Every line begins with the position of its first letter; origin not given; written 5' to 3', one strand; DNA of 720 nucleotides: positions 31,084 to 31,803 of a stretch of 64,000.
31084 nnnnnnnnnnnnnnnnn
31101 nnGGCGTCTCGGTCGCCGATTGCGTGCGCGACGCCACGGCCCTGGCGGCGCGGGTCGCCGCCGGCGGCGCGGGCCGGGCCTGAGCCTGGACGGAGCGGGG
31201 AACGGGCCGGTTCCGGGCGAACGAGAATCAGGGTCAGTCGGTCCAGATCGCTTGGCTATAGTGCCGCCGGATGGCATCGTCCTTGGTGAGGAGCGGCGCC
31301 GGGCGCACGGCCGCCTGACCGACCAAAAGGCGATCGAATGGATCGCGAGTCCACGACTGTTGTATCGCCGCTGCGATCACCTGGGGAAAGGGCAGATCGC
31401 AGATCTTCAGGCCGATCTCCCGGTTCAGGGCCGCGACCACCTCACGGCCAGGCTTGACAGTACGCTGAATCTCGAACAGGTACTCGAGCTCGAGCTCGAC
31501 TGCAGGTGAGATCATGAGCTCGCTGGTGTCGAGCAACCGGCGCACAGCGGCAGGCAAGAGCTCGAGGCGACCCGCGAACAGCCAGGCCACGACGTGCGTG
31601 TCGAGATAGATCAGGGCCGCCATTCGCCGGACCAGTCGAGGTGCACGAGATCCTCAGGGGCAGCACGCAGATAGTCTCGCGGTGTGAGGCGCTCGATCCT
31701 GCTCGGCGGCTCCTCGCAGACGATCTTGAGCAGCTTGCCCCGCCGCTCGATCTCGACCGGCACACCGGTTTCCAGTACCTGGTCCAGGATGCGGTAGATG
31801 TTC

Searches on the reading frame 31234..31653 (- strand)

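Call 89: search_protein_families(library=pfam, proteins=[window:31234-31653:-], max_evalue=0.001)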
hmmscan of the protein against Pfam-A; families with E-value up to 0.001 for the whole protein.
window:31234-31653:- (139 aa): 1 family
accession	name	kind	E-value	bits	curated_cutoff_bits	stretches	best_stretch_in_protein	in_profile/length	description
PF01850.27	PIN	-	6.7e-12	46.5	23.6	1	15-131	1-117/120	PIN domain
